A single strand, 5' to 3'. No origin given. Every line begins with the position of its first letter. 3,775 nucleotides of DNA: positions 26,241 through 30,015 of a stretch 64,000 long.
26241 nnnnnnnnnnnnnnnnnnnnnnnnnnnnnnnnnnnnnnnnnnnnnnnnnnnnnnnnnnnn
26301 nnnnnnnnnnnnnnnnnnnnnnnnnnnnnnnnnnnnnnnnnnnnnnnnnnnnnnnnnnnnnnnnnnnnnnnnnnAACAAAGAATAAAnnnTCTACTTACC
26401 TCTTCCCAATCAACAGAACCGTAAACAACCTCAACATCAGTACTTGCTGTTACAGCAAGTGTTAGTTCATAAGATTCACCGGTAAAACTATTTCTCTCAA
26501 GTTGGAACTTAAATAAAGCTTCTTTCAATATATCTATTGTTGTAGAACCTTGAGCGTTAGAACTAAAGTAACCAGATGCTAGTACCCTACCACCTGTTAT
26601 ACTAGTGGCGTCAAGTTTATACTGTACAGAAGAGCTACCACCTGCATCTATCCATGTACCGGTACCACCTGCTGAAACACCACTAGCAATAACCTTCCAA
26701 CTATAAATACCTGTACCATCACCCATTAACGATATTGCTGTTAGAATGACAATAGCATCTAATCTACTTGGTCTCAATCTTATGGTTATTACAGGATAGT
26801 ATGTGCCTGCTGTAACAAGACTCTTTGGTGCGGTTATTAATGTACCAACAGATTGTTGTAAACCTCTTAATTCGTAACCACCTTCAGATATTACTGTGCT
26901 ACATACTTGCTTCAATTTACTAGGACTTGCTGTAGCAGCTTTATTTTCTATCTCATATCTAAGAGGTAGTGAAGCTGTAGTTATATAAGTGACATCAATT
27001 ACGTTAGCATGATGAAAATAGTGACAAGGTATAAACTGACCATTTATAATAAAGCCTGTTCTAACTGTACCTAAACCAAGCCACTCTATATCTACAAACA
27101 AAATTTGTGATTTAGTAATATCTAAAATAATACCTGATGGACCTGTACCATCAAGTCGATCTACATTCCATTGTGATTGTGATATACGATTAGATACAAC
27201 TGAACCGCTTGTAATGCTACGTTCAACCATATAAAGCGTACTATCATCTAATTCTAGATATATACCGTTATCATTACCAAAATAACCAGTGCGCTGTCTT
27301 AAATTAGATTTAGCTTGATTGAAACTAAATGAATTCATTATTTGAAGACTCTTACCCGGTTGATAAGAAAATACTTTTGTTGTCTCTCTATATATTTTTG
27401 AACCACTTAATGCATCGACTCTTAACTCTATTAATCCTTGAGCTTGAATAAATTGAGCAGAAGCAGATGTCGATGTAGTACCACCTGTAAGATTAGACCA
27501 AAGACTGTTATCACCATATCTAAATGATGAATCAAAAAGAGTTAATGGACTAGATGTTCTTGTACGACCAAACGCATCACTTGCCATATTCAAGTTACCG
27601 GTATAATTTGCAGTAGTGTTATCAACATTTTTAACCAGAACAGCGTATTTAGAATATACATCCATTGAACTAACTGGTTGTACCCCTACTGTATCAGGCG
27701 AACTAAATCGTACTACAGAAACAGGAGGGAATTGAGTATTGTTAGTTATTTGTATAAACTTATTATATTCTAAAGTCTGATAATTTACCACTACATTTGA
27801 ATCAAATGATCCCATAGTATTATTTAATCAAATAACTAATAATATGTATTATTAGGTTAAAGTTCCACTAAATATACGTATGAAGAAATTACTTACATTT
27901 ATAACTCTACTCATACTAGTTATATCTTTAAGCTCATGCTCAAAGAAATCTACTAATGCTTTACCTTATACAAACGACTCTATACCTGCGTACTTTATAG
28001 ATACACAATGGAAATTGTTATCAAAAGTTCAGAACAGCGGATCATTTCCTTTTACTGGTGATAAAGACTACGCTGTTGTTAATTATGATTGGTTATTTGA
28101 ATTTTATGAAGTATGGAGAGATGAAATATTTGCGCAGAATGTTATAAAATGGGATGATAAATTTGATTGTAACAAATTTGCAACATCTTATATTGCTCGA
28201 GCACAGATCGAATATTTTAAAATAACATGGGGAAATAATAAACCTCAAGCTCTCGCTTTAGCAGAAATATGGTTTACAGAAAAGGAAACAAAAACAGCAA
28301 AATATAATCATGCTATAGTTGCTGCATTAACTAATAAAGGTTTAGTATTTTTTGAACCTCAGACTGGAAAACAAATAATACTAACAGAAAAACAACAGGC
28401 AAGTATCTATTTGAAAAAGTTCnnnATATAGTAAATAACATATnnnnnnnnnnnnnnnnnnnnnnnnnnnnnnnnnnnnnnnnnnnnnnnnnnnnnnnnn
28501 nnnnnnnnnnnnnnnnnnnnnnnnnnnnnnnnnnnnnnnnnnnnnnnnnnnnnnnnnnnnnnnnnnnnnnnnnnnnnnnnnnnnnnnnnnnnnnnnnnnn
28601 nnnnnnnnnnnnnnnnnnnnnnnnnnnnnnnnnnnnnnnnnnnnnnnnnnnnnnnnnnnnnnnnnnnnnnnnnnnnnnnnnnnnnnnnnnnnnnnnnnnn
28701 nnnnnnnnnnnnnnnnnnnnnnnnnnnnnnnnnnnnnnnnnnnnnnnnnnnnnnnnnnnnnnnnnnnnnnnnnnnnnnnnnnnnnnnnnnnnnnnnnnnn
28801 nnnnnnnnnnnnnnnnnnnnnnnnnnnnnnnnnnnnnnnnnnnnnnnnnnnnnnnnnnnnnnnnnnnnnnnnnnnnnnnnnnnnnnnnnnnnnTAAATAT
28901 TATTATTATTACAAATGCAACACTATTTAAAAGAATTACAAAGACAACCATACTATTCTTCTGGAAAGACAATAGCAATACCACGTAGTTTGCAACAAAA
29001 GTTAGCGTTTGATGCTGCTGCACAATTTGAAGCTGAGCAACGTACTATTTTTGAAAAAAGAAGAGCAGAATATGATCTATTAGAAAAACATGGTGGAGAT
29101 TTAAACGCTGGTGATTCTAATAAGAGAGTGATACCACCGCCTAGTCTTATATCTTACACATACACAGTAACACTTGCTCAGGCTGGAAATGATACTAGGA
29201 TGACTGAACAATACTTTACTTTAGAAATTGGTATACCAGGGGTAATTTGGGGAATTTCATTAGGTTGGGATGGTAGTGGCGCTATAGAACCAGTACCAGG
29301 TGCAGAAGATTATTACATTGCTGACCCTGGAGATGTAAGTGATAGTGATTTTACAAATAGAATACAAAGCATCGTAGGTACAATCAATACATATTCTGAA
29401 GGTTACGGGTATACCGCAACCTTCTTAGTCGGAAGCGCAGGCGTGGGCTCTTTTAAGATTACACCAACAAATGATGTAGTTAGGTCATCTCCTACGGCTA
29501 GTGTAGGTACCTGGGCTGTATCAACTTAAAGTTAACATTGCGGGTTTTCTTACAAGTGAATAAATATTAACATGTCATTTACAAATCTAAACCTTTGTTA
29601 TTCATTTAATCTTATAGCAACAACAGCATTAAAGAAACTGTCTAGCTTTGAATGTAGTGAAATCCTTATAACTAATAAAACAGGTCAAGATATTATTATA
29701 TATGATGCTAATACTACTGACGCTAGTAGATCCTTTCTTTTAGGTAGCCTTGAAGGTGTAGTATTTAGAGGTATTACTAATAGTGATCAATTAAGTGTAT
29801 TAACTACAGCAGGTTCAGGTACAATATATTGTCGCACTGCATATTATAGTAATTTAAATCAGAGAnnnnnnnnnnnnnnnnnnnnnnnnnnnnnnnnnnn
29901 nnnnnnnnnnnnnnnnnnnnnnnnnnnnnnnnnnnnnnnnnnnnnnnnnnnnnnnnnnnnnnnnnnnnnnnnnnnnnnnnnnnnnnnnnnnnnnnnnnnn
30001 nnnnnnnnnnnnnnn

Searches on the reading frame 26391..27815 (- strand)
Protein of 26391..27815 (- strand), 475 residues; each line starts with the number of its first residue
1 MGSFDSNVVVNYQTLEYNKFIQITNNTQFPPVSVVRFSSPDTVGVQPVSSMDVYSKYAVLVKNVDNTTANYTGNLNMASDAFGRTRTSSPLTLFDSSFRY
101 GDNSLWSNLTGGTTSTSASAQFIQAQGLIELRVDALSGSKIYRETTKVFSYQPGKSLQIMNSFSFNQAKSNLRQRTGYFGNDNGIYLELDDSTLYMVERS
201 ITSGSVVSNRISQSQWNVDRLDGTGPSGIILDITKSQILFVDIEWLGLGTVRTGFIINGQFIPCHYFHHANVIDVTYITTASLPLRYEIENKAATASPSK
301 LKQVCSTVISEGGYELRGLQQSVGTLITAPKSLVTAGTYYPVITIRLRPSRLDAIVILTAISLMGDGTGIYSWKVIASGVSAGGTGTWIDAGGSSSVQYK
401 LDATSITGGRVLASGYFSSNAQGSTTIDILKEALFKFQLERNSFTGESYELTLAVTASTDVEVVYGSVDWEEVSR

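Call 4: search_protein_families(library=pfam, proteins=[window:26391-27815:-], max_evalue=0.1)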
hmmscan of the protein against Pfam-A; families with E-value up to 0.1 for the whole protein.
window:26391-27815:- (475 aa): 1 family
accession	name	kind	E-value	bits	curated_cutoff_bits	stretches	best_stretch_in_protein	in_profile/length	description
PF10282.15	Lactonase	-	0.022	14.4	21.7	1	151-231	7-91/344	Lactonase, 7-bladed beta-propeller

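Call 5: search_protein_families(library=phrogs, proteins=[window:26391-27815:-], max_evalue=0.01)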
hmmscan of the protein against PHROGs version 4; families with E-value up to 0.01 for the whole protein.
window:26391-27815:- (475 aa): 2 families
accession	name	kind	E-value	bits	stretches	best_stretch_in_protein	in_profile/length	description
phrog_1645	-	head and packaging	4.4e-130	435.4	1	68-473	40-439/440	virion structural protein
phrog_5838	-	head and packaging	8.7e-20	71.1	1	208-300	568-661/1106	virion structural protein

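Call 25: find_related_loci(query=window:26391-27815:-, collection=viral_contigs, flank=10000)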
Query window:26391-27815:- (475 aa) in viral_contigs; peptide patterns used: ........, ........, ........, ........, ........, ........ (x = any residue, [..] = any of these).
600 stretches matched a pattern (row limit reached: there are more); 599 encode a relative of the query (tblastn E <= 1e-3); the best 80 are kept; 80 distinct loci.
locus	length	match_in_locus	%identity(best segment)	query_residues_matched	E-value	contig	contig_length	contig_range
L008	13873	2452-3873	76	1-475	0e+0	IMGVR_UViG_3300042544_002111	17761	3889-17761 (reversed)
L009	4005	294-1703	76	3-475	0e+0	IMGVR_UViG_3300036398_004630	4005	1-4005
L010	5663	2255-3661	74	3-475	0e+0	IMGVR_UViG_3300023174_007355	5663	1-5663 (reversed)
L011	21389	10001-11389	74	5-475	0e+0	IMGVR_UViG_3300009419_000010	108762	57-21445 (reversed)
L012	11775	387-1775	74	5-475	0e+0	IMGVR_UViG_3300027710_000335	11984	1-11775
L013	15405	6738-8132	73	3-475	0e+0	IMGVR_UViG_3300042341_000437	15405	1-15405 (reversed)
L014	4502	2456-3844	73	5-475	0e+0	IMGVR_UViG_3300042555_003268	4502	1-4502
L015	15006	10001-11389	73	5-475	0e+0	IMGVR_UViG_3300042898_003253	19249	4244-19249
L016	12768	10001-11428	67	3-475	0e+0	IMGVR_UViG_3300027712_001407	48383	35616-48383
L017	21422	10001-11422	66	3-475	0e+0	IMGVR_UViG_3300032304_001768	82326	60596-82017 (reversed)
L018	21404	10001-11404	68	5-475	0e+0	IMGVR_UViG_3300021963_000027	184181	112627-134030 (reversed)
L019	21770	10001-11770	72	4-475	0e+0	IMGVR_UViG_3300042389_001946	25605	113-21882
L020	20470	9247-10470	71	70-475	0e+0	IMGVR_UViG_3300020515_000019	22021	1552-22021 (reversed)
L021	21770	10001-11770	72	4-475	0e+0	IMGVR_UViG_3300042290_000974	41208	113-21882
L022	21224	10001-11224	71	70-475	0e+0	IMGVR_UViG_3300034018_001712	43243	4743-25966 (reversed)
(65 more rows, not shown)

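Call 73: search_solved_structures(query=window:26391-27815:-, max_evalue=1)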
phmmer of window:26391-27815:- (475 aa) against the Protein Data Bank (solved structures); distinct sequences matched with E-value up to 1: 8.
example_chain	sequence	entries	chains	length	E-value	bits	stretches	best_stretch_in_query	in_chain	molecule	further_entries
2qfs_A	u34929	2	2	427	0.38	13.2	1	371-430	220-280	3-phosphoshikimate 1-carboxyvinyltransferase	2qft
3fjx_A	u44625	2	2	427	0.38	13.2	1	371-430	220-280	3-phosphoshikimate 1-carboxyvinyltransferase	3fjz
1q36_A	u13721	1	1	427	0.38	13.2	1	371-430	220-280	3-phosphoshikimate 1-carboxyvinyltransferase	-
2qfq_A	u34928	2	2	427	0.38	13.2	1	371-430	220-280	3-phosphoshikimate 1-carboxyvinyltransferase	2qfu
1g6s_A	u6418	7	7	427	0.38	13.2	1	371-430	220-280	EPSP SYNTHASE | 3-phosphoshikimate 1-carboxyvinyltransferase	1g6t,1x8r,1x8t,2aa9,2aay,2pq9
3fk0_A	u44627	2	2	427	0.38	13.2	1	371-430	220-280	3-phosphoshikimate 1-carboxyvinyltransferase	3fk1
1mi4_A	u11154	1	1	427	0.38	13.2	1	371-430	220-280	5-enolpyruvylshikimate-3-phosphate synthase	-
1eps_A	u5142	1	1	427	0.38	13.2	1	371-430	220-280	5-ENOL-PYRUVYL-3-PHOSPHATE SYNTHASE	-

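Call 83: search_dna_similar(query=window:26391-27815:-, collection=phages, mode=protein, max_rows=12)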
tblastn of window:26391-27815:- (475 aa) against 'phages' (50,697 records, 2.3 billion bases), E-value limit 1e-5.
Records with a match: 174; places in all: 176; records where one place covers at least 80% of the query: 49.
Best place of each record, by identity: 60-80% 25; <60% 149.
By first word of the organism name: Synechococcus 130; Cyanophage 29; Prochlorococcus 4; Puniceispirillum 2; Caudoviricetes 2; uncultured 2; Phage 1; Salicola 1; Virus 1; Marine 1; and 1 more.
By host as written in the record: Synechococcus 91; Synechococcus sp. 22; Synechococcus sp. WH7803 15; - 12; Synechococcus sp. WH8102 8; Synechococcus sp. WH 7803 4; Synechococcus sp. MW02 4; Synechococcus sp. WH 8102 3; and 9 more.
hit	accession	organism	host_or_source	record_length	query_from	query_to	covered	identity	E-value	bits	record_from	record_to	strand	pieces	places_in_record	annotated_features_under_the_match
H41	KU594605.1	Cyanophage S-RIM50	Synechococcus sp.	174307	80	475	83%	62.5%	1e-144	463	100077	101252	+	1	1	hypothetical protein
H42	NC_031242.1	Cyanophage S-RIM50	Synechococcus sp.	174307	80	475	83%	62.5%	1e-144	463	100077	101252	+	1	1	virion structural protein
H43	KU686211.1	Synechococcus phage S-WAM2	Synechococcus sp.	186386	80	475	83%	62.0%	1e-146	469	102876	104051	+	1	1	hypothetical protein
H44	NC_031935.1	Synechococcus phage S-WAM2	Synechococcus sp.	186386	80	475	83%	62.0%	1e-146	469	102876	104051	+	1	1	virion structural protein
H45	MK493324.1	Synechococcus phage S-RIM8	Synechococcus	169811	80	475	83%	61.8%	2e-150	479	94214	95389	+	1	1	hypothetical protein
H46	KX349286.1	Synechococcus phage S-RIM8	Synechococcus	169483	80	475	83%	61.8%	5e-144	461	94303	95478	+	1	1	hypothetical protein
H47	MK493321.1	Cyanophage S-RIM4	Synechococcus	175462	80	475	83%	61.8%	2e-142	456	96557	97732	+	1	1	hypothetical protein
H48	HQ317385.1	Synechococcus phage S-RIM8 A.HR5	Synechococcus sp. WH7803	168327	80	475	83%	61.5%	8e-144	461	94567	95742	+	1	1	hypothetical protein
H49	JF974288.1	Synechococcus phage S-RIM8 A.HR1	Synechococcus sp. WH7803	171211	80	475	83%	61.5%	8e-144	461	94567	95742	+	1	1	hypothetical protein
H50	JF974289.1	Synechococcus phage S-RIM8 A.HR3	Synechococcus sp. WH7803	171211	80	475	83%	61.5%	8e-144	461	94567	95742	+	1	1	hypothetical protein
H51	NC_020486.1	Synechococcus phage S-RIM8 A.HR1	Synechococcus sp. WH7803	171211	80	475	83%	61.5%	8e-144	461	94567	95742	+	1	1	virion structural protein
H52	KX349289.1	Synechococcus phage S-RIM8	Synechococcus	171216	80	475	83%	61.5%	8e-144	461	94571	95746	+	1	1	hypothetical protein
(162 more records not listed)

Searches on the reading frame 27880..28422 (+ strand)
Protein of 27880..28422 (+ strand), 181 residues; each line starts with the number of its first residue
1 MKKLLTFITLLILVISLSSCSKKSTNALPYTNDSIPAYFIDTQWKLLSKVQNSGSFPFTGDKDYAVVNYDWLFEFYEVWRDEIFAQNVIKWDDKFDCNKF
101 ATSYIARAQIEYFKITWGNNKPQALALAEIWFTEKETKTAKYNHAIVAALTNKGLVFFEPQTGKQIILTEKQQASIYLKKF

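Call 4: search_protein_families(library=pfam, proteins=[window:27880-28422:+], max_evalue=0.1)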
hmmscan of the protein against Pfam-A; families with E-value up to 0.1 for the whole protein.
window:27880-28422:+ (181 aa): 2 families
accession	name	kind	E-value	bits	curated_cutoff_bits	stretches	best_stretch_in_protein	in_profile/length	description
PF18021.7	Agglutinin_C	-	0.00044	21.1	26.8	1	76-164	10-92/93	Agglutinin C-terminal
PF20205.3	DUF6567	-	0.045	14.1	27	0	1-33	1-33/123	Family of unknown function (DUF6567)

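Call 5: search_protein_families(library=phrogs, proteins=[window:27880-28422:+], max_evalue=0.01)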
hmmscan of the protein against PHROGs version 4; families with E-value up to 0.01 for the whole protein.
window:27880-28422:+ (181 aa): 0 families

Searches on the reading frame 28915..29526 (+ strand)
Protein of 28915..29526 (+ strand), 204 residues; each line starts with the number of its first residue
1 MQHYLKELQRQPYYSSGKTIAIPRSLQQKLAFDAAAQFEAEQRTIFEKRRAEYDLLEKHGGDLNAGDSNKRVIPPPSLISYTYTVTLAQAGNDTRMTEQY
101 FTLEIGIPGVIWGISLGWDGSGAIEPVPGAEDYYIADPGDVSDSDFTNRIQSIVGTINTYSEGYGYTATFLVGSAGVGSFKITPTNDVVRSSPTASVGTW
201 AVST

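Call 4: search_protein_families(library=pfam, proteins=[window:28915-29526:+], max_evalue=0.1)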
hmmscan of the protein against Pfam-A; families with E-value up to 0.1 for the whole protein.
window:28915-29526:+ (204 aa): 0 families

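Call 5: search_protein_families(library=phrogs, proteins=[window:28915-29526:+], max_evalue=0.01)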
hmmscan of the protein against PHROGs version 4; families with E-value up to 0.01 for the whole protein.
window:28915-29526:+ (204 aa): 0 families

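Call 24: find_related_loci(query=window:28915-29526:+, collection=viral_contigs, flank=10000)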
Query window:28915-29526:+ (204 aa) in viral_contigs; peptide patterns used: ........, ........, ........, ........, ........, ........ (x = any residue, [..] = any of these).
24 stretches matched a pattern, but none encodes a relative of the query by tblastn (E <= 1e-3).

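Call 74: search_solved_structures(query=window:28915-29526:+, max_evalue=1)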
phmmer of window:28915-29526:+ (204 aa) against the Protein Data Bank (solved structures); distinct sequences matched with E-value up to 1: 0.

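Call 86: search_protein_families(library=ncbifam, proteins=[window:28915-29526:+], max_evalue=0.01)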
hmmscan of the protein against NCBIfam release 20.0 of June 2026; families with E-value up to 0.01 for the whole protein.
window:28915-29526:+ (204 aa): 0 families

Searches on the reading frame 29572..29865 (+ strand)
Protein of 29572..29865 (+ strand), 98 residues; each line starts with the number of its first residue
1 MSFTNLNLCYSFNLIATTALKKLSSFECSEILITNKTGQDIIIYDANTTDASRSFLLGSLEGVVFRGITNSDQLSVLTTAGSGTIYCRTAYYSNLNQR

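Call 4: search_protein_families(library=pfam, proteins=[window:29572-29865:+], max_evalue=0.1)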
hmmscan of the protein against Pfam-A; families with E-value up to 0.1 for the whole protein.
window:29572-29865:+ (98 aa): 0 families

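Call 5: search_protein_families(library=phrogs, proteins=[window:29572-29865:+], max_evalue=0.01)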
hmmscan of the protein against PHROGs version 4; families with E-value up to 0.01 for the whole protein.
window:29572-29865:+ (98 aa): 0 families

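Call 75: search_solved_structures(query=window:29572-29865:+, max_evalue=1)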
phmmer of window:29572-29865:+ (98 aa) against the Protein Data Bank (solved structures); distinct sequences matched with E-value up to 1: 1.
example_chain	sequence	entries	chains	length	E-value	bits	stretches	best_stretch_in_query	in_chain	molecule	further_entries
7yoy_J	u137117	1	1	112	0.39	14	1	36-95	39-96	3E8 light chain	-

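Call 86: search_protein_families(library=ncbifam, proteins=[window:29572-29865:+], max_evalue=0.01)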
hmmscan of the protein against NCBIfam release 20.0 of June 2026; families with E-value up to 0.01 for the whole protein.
window:29572-29865:+ (98 aa): 0 families
